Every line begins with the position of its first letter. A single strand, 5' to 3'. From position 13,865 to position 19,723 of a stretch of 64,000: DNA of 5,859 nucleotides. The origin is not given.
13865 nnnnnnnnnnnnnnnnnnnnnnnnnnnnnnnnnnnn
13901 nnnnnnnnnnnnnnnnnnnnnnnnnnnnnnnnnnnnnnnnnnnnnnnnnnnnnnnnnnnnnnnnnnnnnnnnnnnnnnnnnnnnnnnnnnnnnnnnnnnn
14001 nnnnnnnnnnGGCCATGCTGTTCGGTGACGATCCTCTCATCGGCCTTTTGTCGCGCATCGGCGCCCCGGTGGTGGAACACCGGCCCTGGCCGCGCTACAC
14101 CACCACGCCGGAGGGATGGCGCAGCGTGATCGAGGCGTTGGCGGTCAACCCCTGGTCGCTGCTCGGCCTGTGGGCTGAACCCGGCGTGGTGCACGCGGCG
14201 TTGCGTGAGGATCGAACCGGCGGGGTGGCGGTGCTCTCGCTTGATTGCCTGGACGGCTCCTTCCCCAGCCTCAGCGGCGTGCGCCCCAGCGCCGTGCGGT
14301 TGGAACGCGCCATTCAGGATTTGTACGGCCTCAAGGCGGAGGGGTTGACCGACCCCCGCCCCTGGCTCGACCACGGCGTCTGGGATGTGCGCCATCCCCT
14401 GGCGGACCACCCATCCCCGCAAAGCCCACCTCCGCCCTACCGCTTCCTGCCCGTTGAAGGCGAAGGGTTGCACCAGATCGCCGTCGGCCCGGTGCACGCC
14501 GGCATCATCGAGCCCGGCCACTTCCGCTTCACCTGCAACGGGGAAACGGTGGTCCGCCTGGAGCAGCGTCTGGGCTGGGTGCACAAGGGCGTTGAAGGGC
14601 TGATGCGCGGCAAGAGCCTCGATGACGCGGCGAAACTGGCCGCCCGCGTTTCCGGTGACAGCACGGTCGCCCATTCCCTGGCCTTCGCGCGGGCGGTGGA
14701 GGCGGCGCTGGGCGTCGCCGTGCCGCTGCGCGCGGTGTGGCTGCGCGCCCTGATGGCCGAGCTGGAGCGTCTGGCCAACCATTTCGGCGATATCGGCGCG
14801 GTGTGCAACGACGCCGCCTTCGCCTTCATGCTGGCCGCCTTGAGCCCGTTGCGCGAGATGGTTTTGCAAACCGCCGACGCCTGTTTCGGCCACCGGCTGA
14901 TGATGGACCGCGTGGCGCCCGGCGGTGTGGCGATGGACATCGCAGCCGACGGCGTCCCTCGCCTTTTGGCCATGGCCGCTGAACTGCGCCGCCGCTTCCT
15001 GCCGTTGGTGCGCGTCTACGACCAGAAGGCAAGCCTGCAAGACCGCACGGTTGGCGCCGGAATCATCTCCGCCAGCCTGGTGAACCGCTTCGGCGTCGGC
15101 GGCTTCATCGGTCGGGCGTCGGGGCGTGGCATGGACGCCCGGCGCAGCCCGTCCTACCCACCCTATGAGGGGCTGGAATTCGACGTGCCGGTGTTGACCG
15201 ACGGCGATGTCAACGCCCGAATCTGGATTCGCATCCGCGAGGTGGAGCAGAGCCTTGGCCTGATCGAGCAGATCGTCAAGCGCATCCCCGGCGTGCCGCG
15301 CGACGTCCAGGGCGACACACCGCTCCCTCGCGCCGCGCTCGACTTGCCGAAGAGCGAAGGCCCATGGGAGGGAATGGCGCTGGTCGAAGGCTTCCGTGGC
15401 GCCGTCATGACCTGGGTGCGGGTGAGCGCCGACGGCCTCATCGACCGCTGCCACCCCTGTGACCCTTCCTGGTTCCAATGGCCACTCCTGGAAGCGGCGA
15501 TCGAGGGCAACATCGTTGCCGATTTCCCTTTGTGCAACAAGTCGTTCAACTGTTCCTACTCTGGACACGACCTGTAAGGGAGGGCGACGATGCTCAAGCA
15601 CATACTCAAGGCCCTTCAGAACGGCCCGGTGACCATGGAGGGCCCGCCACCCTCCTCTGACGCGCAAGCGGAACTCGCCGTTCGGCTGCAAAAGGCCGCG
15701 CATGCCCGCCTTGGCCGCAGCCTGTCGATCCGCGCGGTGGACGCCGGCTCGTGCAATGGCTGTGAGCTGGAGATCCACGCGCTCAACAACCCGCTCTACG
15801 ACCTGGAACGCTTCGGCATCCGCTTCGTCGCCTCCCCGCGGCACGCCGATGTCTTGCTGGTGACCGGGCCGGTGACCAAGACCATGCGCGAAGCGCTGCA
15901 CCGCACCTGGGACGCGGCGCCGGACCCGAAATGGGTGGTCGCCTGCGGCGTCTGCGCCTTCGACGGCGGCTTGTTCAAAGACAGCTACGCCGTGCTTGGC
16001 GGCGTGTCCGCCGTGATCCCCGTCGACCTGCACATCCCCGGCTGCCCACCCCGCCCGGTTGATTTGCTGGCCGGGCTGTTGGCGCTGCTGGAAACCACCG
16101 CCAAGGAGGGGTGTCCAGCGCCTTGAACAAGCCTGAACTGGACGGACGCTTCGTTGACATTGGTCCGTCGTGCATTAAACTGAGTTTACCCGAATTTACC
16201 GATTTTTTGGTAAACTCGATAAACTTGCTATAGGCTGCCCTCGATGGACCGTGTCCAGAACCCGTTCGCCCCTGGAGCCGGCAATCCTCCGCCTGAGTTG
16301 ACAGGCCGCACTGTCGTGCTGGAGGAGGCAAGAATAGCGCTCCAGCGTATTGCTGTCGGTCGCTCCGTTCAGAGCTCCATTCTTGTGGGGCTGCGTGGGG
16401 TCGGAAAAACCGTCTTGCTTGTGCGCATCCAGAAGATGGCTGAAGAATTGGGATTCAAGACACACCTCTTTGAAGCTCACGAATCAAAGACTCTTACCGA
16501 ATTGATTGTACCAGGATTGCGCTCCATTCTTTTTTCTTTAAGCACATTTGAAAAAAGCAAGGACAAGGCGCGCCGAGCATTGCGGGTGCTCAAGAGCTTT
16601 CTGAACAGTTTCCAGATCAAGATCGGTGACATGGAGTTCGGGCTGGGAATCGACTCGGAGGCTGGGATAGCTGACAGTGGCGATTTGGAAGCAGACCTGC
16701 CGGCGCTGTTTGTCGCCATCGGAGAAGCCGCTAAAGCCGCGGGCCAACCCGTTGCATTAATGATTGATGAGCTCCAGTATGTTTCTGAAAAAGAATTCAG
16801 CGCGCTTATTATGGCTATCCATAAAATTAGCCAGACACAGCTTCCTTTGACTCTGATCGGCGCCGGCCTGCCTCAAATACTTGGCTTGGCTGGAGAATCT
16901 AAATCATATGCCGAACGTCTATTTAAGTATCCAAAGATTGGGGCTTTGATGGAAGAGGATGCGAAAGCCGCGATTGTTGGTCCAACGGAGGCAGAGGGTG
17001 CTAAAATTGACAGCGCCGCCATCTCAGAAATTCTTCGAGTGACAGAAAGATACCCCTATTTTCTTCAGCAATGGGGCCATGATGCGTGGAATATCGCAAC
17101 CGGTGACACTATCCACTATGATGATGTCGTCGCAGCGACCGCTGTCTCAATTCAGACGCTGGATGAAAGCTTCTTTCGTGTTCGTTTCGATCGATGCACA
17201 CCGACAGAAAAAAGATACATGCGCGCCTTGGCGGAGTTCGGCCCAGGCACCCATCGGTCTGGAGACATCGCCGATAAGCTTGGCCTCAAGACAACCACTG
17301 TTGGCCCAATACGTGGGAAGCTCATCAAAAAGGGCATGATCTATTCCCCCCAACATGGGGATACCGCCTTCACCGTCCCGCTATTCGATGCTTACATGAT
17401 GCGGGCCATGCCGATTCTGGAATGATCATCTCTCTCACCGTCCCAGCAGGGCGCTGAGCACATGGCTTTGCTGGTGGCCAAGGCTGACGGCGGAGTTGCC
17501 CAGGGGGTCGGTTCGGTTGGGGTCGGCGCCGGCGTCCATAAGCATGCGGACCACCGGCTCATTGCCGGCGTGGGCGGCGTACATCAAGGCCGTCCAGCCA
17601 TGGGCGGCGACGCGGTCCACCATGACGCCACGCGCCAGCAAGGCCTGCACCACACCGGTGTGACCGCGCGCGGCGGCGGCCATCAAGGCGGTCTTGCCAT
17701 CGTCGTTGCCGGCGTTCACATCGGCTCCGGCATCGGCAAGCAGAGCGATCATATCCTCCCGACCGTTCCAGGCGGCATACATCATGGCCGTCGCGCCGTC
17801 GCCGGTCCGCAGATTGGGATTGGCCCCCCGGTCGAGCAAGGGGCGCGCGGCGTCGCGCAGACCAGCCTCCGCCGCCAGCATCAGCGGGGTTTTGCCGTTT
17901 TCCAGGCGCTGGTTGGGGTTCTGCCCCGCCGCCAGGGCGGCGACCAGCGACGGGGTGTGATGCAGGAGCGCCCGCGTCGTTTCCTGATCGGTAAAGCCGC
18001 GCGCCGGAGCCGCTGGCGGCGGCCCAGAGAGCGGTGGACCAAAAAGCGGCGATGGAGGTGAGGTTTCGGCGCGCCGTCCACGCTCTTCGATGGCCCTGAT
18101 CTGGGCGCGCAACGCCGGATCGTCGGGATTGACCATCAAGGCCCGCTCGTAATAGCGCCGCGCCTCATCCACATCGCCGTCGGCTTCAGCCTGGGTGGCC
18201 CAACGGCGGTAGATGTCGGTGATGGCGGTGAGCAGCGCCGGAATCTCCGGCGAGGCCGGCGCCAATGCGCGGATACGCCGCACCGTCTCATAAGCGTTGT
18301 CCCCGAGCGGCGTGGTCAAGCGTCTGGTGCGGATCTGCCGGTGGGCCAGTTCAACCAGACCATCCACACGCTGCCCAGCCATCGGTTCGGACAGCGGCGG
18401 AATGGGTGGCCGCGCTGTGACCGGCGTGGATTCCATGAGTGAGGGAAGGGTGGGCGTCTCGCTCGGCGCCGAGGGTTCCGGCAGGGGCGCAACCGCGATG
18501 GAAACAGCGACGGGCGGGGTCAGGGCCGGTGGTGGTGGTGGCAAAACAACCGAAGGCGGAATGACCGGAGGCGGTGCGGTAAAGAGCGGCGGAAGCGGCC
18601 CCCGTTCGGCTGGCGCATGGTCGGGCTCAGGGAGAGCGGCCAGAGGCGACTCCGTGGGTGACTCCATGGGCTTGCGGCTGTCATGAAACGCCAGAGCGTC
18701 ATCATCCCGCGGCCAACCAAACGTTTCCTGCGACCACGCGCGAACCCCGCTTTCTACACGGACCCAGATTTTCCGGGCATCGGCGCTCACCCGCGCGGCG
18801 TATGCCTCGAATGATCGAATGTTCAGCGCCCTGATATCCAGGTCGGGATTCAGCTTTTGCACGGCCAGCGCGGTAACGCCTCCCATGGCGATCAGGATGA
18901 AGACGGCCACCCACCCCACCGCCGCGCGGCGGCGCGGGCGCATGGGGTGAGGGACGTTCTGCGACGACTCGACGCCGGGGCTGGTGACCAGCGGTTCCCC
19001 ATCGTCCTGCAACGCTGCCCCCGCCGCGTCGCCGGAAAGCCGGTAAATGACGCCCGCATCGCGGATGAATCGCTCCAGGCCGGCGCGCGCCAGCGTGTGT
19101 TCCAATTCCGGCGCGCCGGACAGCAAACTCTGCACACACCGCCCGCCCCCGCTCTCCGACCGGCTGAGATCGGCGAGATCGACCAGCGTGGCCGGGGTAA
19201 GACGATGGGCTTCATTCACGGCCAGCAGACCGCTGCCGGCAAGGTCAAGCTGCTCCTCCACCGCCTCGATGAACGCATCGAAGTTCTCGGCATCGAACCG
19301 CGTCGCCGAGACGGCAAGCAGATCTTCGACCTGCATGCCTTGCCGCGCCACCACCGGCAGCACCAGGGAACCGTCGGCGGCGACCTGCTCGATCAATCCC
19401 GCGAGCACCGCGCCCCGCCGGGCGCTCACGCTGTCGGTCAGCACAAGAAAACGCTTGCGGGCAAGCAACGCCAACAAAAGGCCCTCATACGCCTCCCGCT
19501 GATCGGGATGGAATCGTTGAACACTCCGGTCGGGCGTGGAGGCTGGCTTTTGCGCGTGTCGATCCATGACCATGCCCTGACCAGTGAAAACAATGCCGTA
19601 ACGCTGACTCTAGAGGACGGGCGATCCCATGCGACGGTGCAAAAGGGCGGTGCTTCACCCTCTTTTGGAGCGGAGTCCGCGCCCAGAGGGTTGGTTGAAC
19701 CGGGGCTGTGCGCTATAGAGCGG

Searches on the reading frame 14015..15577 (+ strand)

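Call 59: search_protein_families(library=pfam, proteins=[window:14015-15577:+], max_evalue=0.00001)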
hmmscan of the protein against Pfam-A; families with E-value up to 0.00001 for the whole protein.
window:14015-15577:+ (520 aa): 3 families
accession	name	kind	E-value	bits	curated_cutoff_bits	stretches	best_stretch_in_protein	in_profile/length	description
PF00346.24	Complex1_49kDa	-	6e-36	124.4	24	1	278-516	13-267/271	Respiratory-chain NADH dehydrogenase, 49 Kd subunit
PF00374.24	NiFeSe_Hases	-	8.1e-09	35.4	25.8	1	191-256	1-66/508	Nickel-dependent hydrogenase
PF00329.25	Complex1_30kDa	-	2e-06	28.8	22.5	1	80-129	66-114/124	Respiratory-chain NADH dehydrogenase, 30 Kd subunit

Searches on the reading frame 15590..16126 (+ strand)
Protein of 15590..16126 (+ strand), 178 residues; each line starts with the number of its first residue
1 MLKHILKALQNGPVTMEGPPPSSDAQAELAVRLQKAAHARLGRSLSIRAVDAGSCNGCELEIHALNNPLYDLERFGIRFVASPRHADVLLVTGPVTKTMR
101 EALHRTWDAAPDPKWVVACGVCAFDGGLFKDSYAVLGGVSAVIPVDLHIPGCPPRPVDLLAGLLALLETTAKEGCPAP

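Call 59: search_protein_families(library=pfam, proteins=[window:15590-16126:+], max_evalue=0.00001)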
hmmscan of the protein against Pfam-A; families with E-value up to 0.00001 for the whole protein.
window:15590-16126:+ (178 aa): 1 family
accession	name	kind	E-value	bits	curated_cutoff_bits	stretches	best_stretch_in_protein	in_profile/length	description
PF01058.29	Oxidored_q6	-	9e-35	119.6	27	1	55-166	1-128/128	NADH ubiquinone oxidoreductase, 20 Kd subunit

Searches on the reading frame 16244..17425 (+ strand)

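Call 59: search_protein_families(library=pfam, proteins=[window:16244-17425:+], max_evalue=0.00001)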
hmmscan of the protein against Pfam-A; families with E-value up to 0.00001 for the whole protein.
window:16244-17425:+ (393 aa): 2 families
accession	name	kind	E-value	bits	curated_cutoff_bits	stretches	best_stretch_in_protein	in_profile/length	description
PF13191.12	AAA_16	-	8e-10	39.9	32.6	1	18-203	1-165/167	AAA ATPase domain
PF13401.12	AAA_22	-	2.6e-08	34.7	27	1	44-207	7-123/130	AAA domain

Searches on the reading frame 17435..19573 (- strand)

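Call 59: search_protein_families(library=pfam, proteins=[window:17435-19573:-], max_evalue=0.00001)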
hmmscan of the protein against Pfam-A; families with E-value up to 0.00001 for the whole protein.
window:17435-19573:- (712 aa): 6 families
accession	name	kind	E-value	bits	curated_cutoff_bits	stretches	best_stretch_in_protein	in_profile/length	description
PF12796.13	Ank_2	-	3.5e-33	114.5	27.3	2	618-689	21-90/90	Ankyrin repeats (3 copies)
PF00023.36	Ank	-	5.5e-30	102.2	21.1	1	658-689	1-32/33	Ankyrin repeat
PF13857.12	Ank_5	-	1.2e-23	83.3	27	3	579-630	1-53/56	Ankyrin repeats (many copies)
PF13637.12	Ank_4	-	3e-21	75.4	22.7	1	604-646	8-50/50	Ankyrin repeats (many copies)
PF13606.12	Ank_3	-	3.3e-19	67.1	22.3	0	658-686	1-29/30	Ankyrin repeat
PF24521.3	Ank_KRIT1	-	6.6e-06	26.3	80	0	592-648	45-107/149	KRIT1 ankyrin-repeats domain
